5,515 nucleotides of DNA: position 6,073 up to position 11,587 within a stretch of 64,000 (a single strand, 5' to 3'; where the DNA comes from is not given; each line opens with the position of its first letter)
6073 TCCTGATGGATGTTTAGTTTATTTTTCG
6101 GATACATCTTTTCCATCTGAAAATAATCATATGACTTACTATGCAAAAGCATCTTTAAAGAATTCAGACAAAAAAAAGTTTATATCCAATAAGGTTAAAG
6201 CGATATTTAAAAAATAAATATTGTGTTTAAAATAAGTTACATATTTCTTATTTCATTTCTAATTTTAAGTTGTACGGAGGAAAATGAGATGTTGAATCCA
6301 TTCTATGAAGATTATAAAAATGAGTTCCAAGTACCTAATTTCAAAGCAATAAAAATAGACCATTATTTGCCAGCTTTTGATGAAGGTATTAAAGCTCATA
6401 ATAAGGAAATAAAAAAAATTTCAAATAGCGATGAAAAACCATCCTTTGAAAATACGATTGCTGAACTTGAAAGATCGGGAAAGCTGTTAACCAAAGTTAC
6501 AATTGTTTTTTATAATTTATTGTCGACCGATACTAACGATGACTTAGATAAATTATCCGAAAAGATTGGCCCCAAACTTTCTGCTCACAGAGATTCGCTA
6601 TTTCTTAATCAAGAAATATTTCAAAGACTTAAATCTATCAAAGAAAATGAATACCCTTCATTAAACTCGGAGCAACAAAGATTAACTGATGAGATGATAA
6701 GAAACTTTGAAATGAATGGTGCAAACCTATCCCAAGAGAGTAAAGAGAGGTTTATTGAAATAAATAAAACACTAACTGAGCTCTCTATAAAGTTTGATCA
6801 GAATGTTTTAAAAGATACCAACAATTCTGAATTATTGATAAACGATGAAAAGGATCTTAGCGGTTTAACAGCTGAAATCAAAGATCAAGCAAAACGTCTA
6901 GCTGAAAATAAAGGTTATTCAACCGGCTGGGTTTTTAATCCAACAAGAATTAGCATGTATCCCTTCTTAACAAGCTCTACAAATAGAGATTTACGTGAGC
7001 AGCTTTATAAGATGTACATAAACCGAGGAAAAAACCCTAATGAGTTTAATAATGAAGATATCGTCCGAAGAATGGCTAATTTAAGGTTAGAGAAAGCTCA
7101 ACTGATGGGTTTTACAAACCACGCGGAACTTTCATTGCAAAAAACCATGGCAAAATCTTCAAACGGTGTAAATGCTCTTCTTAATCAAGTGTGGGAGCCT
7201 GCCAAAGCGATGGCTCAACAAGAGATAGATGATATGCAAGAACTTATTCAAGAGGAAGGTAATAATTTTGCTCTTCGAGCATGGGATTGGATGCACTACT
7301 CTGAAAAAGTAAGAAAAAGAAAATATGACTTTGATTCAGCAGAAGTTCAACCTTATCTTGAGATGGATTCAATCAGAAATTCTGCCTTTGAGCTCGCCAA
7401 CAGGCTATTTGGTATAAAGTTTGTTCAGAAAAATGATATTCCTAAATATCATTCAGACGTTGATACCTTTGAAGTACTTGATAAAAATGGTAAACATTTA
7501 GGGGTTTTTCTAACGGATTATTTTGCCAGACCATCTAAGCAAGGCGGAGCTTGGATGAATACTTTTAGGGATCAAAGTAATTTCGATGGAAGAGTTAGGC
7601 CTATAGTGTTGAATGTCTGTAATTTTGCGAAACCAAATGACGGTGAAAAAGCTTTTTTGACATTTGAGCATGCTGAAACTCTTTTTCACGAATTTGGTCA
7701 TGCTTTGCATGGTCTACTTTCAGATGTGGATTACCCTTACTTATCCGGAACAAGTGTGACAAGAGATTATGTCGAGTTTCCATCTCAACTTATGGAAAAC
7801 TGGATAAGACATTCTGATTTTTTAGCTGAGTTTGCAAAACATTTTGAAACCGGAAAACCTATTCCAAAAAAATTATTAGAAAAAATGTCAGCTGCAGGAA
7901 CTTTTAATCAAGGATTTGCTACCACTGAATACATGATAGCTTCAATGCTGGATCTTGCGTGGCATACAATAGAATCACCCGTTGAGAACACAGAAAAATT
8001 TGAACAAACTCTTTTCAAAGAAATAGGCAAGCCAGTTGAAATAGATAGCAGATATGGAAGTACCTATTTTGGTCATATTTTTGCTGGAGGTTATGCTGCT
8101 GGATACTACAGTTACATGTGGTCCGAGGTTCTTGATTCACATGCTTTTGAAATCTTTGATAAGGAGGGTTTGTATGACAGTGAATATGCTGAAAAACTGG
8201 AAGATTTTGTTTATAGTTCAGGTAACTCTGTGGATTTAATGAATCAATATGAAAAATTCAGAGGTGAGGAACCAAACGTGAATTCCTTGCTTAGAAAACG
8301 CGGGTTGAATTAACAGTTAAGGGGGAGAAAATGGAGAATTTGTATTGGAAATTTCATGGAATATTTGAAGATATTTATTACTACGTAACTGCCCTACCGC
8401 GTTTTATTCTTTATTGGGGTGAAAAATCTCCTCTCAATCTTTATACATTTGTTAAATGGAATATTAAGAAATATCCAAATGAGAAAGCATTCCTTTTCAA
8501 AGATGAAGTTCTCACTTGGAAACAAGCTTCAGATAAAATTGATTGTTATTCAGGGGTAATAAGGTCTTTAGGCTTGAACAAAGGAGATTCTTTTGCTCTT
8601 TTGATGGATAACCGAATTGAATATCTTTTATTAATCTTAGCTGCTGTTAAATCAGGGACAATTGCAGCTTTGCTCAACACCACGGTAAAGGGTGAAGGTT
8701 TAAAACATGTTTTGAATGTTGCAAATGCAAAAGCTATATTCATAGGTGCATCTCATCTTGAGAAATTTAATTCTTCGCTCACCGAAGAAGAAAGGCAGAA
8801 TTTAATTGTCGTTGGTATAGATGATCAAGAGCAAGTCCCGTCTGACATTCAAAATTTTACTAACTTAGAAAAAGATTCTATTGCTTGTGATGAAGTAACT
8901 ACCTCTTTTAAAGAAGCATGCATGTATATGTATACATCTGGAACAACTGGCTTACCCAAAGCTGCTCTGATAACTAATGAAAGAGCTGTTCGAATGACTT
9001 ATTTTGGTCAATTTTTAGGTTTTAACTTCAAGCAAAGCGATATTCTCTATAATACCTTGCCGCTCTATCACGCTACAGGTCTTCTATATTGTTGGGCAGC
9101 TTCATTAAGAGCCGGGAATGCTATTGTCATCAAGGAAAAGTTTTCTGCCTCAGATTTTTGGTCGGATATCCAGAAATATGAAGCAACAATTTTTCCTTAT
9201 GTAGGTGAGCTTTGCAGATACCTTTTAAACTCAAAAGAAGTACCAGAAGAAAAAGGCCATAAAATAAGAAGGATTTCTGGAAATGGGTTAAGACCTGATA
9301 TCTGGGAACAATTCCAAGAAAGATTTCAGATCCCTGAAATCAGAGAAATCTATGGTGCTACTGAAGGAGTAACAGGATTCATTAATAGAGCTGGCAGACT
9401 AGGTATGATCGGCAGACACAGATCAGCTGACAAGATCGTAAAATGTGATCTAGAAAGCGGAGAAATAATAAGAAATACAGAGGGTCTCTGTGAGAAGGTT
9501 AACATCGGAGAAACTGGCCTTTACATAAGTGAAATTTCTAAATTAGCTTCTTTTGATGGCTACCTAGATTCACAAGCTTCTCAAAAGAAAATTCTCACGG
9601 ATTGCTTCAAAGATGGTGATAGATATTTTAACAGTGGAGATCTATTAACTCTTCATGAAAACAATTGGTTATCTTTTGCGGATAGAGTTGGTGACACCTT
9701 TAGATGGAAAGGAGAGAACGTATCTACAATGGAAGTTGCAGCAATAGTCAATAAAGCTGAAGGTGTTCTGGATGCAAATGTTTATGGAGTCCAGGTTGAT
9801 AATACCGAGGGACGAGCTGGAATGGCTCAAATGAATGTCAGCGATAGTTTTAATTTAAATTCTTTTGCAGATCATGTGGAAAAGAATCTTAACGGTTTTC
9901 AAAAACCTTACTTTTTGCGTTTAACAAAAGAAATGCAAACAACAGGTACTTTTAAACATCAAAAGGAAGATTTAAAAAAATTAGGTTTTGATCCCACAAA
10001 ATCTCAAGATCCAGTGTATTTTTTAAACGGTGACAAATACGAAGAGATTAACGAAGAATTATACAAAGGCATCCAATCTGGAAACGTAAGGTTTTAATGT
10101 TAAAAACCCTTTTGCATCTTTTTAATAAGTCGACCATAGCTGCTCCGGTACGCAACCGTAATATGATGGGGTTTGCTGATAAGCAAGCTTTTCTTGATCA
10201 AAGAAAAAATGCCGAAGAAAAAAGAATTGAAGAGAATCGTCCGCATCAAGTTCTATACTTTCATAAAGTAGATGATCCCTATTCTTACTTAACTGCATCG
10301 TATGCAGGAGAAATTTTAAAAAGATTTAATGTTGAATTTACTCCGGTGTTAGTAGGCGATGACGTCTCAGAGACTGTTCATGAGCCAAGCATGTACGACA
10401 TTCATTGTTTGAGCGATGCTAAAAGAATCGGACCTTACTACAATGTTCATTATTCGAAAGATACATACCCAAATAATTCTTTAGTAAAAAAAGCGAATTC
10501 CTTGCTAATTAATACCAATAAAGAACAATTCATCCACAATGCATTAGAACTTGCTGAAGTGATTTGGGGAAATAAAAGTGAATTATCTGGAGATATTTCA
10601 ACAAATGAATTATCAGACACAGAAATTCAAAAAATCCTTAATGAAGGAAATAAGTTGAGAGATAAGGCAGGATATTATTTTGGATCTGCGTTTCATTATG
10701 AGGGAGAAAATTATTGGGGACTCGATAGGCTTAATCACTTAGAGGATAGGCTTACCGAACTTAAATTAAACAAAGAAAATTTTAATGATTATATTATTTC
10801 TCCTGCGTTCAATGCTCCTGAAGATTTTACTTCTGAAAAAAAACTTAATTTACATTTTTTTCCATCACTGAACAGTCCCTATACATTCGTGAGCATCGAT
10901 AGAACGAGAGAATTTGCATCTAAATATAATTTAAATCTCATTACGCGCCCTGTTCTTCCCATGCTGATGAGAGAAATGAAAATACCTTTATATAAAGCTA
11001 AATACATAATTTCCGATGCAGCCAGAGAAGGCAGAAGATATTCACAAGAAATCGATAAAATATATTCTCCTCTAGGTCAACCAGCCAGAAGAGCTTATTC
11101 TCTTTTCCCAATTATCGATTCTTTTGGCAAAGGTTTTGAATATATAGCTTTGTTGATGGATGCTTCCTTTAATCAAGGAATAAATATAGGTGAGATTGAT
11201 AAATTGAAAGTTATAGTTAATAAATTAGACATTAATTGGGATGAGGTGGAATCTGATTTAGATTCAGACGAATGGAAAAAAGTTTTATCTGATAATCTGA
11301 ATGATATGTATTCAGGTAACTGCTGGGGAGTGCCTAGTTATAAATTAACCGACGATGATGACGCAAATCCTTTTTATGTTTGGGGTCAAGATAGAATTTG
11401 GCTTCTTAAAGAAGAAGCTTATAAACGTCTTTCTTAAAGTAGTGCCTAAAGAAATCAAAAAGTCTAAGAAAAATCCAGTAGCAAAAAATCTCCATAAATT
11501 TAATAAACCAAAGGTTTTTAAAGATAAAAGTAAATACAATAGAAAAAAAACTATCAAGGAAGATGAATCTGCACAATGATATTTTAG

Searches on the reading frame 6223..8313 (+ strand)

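Call 74: search_protein_families(library=pfam, proteins=[window:6223-8313:+], max_evalue=0.00001)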
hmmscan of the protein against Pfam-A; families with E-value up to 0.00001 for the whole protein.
window:6223-8313:+ (696 aa): 2 families
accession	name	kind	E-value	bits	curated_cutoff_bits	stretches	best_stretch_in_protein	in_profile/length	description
PF01432.26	Peptidase_M3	-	1.3e-116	391.1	27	1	248-694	1-456/457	Peptidase family M3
PF19310.4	TOP_N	-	7.3e-07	29.4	27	1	58-174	7-123/123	Neurolysin/Thimet oligopeptidase, N-terminal domain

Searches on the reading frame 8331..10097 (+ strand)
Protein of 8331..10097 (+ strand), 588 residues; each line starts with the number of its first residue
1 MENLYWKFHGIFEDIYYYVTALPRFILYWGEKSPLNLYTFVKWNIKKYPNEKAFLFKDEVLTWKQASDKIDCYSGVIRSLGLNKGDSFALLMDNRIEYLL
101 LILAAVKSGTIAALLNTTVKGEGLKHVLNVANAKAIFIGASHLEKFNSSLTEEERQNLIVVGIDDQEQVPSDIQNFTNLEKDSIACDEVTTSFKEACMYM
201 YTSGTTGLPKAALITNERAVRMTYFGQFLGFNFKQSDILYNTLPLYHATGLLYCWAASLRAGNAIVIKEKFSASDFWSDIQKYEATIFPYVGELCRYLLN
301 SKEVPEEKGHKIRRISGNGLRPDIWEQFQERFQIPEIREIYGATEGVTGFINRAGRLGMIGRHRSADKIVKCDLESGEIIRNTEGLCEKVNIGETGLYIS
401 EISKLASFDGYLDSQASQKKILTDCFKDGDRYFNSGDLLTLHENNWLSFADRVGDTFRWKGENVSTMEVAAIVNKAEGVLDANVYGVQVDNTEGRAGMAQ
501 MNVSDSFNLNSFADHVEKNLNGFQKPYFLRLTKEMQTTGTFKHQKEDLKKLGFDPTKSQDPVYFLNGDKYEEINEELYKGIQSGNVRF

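Call 74: search_protein_families(library=pfam, proteins=[window:8331-10097:+], max_evalue=0.00001)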
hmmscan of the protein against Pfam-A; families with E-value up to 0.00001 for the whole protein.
window:8331-10097:+ (588 aa): 1 family
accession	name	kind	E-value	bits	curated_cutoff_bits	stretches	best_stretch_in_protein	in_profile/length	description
PF00501.34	AMP-binding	-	2.4e-57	195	29.9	1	42-362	2-346/384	AMP-binding enzyme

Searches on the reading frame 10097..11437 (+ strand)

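Call 74: search_protein_families(library=pfam, proteins=[window:10097-11437:+], max_evalue=0.00001)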
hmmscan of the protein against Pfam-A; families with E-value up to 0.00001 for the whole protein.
window:10097-11437:+ (446 aa): 1 family
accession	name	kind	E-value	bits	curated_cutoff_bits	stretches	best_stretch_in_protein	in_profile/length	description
PF01323.26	DSBA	-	1.3e-10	41.8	25.6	1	252-439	2-188/191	DSBA-like thioredoxin domain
